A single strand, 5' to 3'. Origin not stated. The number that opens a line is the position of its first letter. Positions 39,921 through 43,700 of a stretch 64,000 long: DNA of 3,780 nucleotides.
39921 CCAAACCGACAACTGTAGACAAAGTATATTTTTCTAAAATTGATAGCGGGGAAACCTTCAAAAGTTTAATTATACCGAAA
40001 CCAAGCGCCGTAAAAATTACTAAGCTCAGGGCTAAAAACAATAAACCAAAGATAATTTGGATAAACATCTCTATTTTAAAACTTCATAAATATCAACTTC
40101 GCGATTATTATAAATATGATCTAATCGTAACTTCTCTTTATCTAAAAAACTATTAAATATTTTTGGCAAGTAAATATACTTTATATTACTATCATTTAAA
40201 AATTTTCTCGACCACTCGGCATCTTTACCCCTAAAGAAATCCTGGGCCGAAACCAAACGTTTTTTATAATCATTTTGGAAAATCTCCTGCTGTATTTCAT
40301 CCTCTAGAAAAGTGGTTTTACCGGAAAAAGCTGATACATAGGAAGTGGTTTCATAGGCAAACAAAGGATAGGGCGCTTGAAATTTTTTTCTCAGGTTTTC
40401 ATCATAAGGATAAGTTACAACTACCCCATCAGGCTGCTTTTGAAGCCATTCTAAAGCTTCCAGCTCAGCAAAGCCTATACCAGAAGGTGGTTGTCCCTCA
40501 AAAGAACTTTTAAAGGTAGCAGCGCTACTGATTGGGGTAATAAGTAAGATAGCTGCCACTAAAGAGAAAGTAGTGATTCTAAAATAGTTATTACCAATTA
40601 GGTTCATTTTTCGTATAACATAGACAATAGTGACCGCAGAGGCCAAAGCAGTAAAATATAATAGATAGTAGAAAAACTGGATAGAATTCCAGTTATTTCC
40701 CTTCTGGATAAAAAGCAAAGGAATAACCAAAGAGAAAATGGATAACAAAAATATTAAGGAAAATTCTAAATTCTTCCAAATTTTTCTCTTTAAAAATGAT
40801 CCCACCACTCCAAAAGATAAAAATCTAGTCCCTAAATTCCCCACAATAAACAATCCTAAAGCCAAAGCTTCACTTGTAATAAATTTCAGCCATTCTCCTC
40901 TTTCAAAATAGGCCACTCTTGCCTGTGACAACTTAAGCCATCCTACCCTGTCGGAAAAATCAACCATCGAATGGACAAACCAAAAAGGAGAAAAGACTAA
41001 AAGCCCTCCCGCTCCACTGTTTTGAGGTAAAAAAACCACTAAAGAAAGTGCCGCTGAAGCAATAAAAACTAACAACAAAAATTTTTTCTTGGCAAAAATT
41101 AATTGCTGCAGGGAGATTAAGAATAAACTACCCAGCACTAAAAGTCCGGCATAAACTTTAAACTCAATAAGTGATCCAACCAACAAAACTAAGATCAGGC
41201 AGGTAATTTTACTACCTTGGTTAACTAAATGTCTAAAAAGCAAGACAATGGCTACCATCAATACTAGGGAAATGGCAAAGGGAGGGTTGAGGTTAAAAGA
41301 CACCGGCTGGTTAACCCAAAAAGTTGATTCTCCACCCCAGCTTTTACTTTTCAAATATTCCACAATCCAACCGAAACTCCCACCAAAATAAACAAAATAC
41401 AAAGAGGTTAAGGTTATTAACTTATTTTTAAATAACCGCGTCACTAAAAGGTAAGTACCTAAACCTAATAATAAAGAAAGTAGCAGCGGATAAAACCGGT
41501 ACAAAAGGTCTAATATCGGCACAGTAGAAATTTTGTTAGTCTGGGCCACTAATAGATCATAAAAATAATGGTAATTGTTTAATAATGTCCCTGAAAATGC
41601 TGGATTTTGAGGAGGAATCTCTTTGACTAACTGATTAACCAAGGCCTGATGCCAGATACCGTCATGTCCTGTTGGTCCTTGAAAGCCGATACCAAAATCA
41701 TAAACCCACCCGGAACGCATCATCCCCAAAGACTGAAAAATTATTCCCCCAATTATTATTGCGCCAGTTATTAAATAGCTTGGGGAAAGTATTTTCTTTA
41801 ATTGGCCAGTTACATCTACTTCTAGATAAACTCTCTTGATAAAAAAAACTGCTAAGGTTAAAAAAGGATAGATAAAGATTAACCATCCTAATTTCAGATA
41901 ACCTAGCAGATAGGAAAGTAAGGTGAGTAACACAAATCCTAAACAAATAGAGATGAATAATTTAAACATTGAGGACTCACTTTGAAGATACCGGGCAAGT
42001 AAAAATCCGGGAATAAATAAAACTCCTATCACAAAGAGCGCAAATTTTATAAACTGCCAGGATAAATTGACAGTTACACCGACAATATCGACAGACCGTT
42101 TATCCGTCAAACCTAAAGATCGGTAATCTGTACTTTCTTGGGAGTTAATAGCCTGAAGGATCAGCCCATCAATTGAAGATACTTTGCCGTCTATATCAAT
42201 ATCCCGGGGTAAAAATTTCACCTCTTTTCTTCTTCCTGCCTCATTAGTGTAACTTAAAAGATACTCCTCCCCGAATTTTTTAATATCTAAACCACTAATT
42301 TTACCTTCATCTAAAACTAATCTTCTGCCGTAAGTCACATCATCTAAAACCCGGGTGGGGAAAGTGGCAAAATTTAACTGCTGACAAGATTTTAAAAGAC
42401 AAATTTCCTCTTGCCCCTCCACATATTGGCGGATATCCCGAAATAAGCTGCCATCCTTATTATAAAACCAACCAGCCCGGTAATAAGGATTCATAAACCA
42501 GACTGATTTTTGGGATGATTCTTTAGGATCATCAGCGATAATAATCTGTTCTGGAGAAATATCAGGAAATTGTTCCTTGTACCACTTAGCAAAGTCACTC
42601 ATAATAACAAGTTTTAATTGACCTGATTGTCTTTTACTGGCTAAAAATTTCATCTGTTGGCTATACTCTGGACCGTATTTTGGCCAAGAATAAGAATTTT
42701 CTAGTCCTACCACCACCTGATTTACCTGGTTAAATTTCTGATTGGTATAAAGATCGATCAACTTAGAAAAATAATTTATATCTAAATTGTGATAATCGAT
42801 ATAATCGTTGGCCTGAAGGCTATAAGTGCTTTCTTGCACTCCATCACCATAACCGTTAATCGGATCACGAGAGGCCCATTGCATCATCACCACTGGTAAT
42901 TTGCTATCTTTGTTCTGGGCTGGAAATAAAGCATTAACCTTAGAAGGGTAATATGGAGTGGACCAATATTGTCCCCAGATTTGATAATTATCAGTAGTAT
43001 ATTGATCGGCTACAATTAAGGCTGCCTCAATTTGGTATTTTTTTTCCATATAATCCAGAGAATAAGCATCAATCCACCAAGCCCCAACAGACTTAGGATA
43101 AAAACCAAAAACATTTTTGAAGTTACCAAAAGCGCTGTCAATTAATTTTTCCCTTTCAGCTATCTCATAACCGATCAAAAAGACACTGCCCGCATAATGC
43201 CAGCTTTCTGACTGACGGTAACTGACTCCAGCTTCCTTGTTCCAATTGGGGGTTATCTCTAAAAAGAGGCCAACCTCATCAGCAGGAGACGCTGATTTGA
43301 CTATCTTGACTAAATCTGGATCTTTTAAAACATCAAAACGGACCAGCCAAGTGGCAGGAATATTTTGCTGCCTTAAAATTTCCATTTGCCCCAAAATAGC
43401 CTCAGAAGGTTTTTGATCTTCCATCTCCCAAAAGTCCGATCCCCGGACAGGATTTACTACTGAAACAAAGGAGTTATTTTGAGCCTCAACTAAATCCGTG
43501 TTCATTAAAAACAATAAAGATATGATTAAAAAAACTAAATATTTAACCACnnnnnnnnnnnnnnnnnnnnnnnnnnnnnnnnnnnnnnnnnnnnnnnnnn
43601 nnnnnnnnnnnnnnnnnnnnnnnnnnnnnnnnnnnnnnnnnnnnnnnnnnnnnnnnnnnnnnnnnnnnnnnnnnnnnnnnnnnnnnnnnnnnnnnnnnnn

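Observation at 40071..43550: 1159 aa fusion of a secreted ~480 aa domain to a GT-C-like membrane domain, next to a stand-alone paralog of the membrane domain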

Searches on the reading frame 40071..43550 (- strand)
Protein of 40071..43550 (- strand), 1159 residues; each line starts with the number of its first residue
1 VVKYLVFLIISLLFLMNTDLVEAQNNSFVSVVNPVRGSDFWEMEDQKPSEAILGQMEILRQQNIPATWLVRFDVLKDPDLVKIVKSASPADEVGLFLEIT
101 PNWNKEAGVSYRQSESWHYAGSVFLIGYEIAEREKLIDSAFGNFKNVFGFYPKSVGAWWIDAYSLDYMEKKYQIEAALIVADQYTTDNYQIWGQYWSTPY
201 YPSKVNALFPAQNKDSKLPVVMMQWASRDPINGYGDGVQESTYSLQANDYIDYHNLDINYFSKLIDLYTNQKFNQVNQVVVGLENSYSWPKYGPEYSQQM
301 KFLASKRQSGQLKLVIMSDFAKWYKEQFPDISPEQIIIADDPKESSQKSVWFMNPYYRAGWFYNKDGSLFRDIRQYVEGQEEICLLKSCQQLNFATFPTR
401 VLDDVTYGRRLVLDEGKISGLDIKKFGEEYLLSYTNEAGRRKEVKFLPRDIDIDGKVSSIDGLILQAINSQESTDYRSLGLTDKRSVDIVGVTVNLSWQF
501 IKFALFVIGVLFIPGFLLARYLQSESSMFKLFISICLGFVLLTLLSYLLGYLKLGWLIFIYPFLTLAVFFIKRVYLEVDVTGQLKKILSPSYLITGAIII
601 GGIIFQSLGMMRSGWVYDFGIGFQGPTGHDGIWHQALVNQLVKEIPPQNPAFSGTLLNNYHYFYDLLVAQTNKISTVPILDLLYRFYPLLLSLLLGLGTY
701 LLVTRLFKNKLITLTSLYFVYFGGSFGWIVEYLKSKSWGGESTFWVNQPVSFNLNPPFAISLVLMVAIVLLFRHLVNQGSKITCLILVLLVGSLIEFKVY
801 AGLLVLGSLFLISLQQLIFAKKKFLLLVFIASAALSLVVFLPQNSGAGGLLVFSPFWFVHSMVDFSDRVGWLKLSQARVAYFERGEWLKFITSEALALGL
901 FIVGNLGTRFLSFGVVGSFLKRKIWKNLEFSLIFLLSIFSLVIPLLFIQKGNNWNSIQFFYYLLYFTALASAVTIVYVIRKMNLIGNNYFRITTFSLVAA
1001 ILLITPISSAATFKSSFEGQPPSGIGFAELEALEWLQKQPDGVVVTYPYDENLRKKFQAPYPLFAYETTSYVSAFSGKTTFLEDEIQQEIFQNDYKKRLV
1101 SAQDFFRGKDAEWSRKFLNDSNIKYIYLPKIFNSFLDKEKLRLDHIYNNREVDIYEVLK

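Call 3: search_protein_families(library=pfam, proteins=[window:40071-43550:-], max_evalue=0.1)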
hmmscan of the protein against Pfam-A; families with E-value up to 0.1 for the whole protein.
window:40071-43550:- (1159 aa): 0 families

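Call 5: search_protein_families(library=ncbifam, proteins=[window:40071-43550:-], max_evalue=0.1)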
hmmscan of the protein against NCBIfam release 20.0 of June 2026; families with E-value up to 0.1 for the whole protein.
window:40071-43550:- (1159 aa): 1 family
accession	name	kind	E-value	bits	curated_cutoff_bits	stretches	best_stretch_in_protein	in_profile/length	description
NF006385.0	PRK08629.1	equivalog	0.028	13.2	355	1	1067-1144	294-367/439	coproporphyrinogen III oxidase family protein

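Call 6: search_solved_structures(query=window:40071-43550:-, max_evalue=10)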
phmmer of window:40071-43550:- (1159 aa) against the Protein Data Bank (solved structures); distinct sequences matched with E-value up to 10: 3.
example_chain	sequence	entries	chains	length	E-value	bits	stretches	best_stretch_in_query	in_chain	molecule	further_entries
3lm3_A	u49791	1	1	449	1.1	10.2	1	132-224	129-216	uncharacterized protein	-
4o1n_A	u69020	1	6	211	1.4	9.9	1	407-490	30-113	Superantigen-like protein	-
4rh6_A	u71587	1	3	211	1.4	9.9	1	407-490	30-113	Exotoxin 3, putative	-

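Call 38: predict_structure(alignment_id=A1)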
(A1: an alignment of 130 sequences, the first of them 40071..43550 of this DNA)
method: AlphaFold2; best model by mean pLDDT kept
length: 1159 residues; sequences in the alignment: 130
mean_pLDDT: 93.1   pTM: 0.84
mean pLDDT of the five models: 93.1, 92.4, 92.3, 92.0, 91.5
residues with pLDDT >= 90: 949; 70-90: 176; 50-70: 28; < 50: 6
segments of 3 or more residues with pLDDT < 50: none
pLDDT, mean of each block of 10 residues (from residue 1): 82 70 77 95 93 98 98 97 96 97 96 83 92 98 98 96 98 96 68 78 95 97 93 85 93 95 97 95 96 98 97 97 97 96 95 96 95 93 92 74 89 93 96 93 96 96 89 54 74 94 98 98 93 98 98 97 98 96 93 96 92 93 92 98 97 95 98 98 97 98 97 97 93 88 77 92 98 97 98 97 98 97 98 97 87 95 87 93 97 97 96 91 92 97 95 92 97 96 89 94 93 84 95 98 96 88 92 98 95 94 90 96 97 92 97 96
secondary structure, 60 per line:
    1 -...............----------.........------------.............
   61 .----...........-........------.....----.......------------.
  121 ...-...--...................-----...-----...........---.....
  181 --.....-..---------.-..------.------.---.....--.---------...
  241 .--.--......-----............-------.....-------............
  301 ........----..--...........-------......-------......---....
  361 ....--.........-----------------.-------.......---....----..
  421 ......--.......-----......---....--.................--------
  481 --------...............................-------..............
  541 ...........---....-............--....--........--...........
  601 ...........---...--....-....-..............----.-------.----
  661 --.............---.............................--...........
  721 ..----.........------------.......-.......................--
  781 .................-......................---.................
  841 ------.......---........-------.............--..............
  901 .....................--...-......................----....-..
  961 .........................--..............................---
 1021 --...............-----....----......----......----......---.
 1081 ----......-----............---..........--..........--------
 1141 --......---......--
elements in order (helices of 4 or more, strands of 3 or more residues): H2-16 E27-35 H48-61 E66-71 H72-76 H78-85 E92-96 H101-107 H120-123 H130-148 E154-156 H162-172 E176-180 H184-187 E221-225 H238-241 H247-252 H258-269 E277-281 H289-308 H317-327 E335-340 E348-353 E357-364 E367-375 E401-403 H404-407 E411-414 E419-426 E429-435 E441-446 E450-453 E456-459 H460-472 H489-519 H527-551 H555-558 H560-571 H574-577 H580-587 H590-611 E615-617 E620-623 H625-628 H630-643 H663-675 H679-707 H710-722 H727-735 H748-754 H756-778 H781-797 H799-820 H824-840 H847-850 E851-853 H857-864 H872-884 H887-921 H928-946 E947-949 H954-957 H959-985 H988-1017 E1023-1026 H1027-1037 E1043-1046 H1051-1056 H1063-1066 H1071-1076 H1085-1090 H1096-1107 H1111-1120 E1123-1129 E1143-1148 E1152-1157

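Call 53: fold_search(model_id=the predicted structure, library=pdb)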
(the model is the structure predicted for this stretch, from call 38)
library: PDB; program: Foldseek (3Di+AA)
matches with E <= 10: 636; with E <= 0.001: 28
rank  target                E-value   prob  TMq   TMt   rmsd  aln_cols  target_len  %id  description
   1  3lm3                  2.4e-11  1.00  0.26  0.63   4.9       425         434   17  Crystal structure of a putative glycoside hydrolase/deacetylase (bdi_3119) from parabacteroides distasonis at 1.44 A res (released 2010-02-16)
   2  7e9s_A                2.1e-08  1.00  0.28  0.36  13.5       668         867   14  Archaeal oligosaccharyltransferase AglB from Archaeoglobus fulgidus in complex with an inhibitory peptide and a dolich (released 2021-09-08)
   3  9n9j_I                2.5e-08  1.00  0.28  0.43  16.1       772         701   12  Structure of a GRP94 folding intermediate engaged with a CCDC134- and FKBP11-bound secretory translocon (released 2025-11-19)
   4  6ftg_5                5.2e-08  1.00  0.30  0.49  14.6       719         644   12  Subtomogram average of OST-containing ribosome-translocon complexes from canine rough microsomal membranes (released 2018-03-21)
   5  7oci_F                5.7e-08  1.00  0.30  0.50  12.8       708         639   12  Cryo-EM structure of yeast Ost6p containing oligosaccharyltransferase complex (released 2022-02-16)
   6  7zli_A                7.7e-08  1.00  0.26  0.41  13.4       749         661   11  Cryo-EM structure of C-mannosyltransferase CeDPY19, in complex with Dol25-P-Man and bound to CMT2-Fab and anti-Fab nan (released 2023-01-11)
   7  6s7t_A                1.1e-07  1.00  0.26  0.40  14.8       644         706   11  Cryo-EM structure of human oligosaccharyltransferase complex OST-B (released 2019-12-18)
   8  8b6l_I                1.6e-07  1.00  0.27  0.43  15.7       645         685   11  Subtomogram average of the human Sec61-TRAP-OSTA-translocon (released 2022-12-07)
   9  8pn9_A                2.2e-07  1.00  0.30  0.49  12.8       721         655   12  Structure of human oligosaccharyltransferase OST-A complex bound to NGI-1 (released 2024-05-08)
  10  8age_A                2.9e-07  1.00  0.30  0.50  12.6       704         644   11  Structure of yeast oligosaccharylransferase complex with acceptor peptide bound (released 2022-12-07)
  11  8agc_A                3.9e-07  1.00  0.28  0.44  15.3       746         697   11  Structure of yeast oligosaccharylransferase complex with lipid-linked oligosaccharide and non-acceptor peptide bound (released 2022-12-07)
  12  6ezn_F                4.5e-07  1.00  0.29  0.48  12.9       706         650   11  Cryo-EM structure of the yeast oligosaccharyltransferase (OST) complex (released 2018-01-17)
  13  6s7o_A                9.7e-07  1.00  0.30  0.48  13.8       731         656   11  Cryo-EM structure of human oligosaccharyltransferase complex OST-A (released 2019-12-18)
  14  3rce_A                1.2e-06  1.00  0.27  0.42  15.4       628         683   12  Bacterial oligosaccharyltransferase PglB (released 2011-06-15)
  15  5ogl_A                1.9e-06  1.00  0.26  0.40  13.5       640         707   13  Structure of bacterial oligosaccharyltransferase PglB in complex with an acceptor peptide and an lipid-linked oligosac (released 2017-10-25)
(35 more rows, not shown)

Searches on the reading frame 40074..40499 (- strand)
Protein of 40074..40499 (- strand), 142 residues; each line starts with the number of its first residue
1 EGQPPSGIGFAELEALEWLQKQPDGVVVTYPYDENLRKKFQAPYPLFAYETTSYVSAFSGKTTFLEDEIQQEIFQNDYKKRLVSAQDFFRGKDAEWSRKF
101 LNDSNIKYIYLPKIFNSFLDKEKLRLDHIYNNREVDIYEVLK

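Call 86: predict_structure(alignment_id=A4)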
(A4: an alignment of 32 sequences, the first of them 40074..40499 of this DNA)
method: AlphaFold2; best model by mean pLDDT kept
length: 142 residues; sequences in the alignment: 32
mean_pLDDT: 91.9   pTM: 0.86
mean pLDDT of the five models: 91.9, 90.3, 89.8, 89.8, 89.3
residues with pLDDT >= 90: 100; 70-90: 41; 50-70: 1; < 50: 0
segments of 3 or more residues with pLDDT < 50: none
pLDDT, mean of each block of 10 residues (from residue 1): 84 98 97 89 87 92 84 80 93 94 97 94 98 98 94
secondary structure, 60 per line:
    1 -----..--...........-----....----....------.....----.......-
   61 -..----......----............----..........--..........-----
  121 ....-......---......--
elements in order: H10-20 E26-29 H34-37 H53-59 H68-73 H78-89 H94-103 E106-112 H121-124 E126-131 E135-140
